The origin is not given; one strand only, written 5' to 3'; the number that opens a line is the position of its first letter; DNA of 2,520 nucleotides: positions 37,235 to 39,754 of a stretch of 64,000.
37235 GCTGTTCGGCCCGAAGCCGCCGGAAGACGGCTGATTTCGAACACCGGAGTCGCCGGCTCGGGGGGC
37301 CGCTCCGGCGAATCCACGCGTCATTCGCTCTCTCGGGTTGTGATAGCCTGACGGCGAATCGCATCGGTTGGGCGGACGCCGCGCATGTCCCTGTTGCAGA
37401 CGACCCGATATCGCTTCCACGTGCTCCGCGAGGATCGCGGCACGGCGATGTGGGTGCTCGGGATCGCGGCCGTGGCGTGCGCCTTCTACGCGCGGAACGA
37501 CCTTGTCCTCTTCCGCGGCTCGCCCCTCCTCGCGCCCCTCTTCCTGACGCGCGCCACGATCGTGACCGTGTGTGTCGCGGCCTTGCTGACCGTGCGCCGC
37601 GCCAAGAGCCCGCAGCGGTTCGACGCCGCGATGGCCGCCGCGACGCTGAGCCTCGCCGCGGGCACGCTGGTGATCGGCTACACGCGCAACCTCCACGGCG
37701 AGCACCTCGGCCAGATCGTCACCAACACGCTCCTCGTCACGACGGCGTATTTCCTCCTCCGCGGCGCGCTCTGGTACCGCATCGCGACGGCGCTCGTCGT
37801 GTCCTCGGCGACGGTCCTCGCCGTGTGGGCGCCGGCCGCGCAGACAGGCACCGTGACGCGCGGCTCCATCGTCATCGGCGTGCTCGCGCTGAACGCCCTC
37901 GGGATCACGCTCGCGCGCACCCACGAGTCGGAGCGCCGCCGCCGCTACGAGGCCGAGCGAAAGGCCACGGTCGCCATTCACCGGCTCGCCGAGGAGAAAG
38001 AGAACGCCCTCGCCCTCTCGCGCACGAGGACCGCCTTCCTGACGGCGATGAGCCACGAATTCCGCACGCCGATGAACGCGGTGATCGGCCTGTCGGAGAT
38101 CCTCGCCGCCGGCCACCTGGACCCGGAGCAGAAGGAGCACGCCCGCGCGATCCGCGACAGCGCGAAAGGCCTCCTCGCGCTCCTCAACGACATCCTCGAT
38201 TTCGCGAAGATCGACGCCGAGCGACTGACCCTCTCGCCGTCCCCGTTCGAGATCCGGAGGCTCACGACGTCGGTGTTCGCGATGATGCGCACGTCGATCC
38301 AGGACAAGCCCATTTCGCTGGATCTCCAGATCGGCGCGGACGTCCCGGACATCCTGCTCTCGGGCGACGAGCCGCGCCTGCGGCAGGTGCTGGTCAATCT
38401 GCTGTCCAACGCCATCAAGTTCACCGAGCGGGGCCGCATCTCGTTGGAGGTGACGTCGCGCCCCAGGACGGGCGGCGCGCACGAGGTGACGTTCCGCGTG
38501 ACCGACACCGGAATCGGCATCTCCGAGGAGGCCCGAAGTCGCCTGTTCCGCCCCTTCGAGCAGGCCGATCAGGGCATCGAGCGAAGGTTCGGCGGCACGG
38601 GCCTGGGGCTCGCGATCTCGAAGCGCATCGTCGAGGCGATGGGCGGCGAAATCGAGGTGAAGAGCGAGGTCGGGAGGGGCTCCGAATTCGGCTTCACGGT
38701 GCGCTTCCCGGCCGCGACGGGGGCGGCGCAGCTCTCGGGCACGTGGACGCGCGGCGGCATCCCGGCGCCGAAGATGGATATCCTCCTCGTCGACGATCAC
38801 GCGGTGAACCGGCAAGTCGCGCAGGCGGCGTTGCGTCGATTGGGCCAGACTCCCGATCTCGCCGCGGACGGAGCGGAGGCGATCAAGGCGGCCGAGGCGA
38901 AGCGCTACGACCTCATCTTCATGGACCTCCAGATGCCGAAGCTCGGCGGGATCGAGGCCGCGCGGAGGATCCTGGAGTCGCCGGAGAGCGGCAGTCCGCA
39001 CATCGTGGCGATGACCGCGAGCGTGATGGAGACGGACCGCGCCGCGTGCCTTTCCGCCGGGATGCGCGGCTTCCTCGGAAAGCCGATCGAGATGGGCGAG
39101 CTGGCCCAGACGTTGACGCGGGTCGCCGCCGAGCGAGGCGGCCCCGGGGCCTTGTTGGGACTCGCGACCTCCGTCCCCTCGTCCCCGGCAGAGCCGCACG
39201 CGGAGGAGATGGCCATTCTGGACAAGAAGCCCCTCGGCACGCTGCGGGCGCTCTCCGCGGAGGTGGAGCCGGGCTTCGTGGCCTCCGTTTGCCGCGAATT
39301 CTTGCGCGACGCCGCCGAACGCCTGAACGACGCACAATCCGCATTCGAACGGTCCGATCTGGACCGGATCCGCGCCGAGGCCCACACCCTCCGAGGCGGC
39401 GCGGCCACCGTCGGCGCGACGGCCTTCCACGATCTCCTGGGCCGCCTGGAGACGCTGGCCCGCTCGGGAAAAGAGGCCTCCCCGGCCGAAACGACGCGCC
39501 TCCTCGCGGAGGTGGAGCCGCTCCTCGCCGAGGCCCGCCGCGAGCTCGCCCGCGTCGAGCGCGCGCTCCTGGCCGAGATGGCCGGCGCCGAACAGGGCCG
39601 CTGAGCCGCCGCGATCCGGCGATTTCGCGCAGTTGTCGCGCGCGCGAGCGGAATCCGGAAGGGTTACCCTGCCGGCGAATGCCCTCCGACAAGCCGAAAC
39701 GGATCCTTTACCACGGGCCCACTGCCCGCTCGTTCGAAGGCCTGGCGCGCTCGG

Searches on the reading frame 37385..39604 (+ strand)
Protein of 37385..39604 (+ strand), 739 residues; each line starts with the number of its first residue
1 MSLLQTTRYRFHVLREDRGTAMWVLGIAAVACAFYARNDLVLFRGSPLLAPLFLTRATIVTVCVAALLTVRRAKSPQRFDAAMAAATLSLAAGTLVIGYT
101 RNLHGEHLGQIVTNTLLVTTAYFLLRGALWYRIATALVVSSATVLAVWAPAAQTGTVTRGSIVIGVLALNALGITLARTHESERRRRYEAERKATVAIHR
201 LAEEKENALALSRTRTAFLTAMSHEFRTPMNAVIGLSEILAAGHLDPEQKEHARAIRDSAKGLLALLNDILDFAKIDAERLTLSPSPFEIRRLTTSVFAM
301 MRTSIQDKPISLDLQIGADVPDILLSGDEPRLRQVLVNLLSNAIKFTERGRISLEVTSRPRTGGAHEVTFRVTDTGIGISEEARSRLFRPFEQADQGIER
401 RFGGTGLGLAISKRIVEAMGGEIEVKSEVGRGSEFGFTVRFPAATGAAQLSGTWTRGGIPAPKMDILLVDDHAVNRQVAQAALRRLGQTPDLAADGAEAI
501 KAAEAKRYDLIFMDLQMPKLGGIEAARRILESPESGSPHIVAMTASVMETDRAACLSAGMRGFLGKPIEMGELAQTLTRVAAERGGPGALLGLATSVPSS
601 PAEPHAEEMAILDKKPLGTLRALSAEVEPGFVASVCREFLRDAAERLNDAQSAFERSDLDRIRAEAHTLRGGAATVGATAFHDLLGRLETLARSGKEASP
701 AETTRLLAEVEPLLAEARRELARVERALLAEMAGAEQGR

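Call 48: search_protein_families(library=pfam, proteins=[window:37385-39604:+], max_evalue=0.001)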
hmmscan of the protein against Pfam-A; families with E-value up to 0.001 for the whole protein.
window:37385-39604:+ (739 aa): 4 families
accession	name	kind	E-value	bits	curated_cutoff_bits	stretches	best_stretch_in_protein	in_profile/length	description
PF02518.31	HATPase_c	-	7.2e-31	107.4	26.4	1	327-442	1-108/111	Histidine kinase-, DNA gyrase B-, and HSP90-like ATPase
PF00072.30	Response_reg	-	9.8e-25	87.3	30.2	1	466-577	1-110/111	Response regulator receiver domain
PF00512.31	HisKA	-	6.9e-18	64.9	26.9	1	215-279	2-66/66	His Kinase A (phospho-acceptor) domain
PF01627.28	Hpt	-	7.6e-14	52.2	24.6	1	636-710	3-78/84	Hpt domain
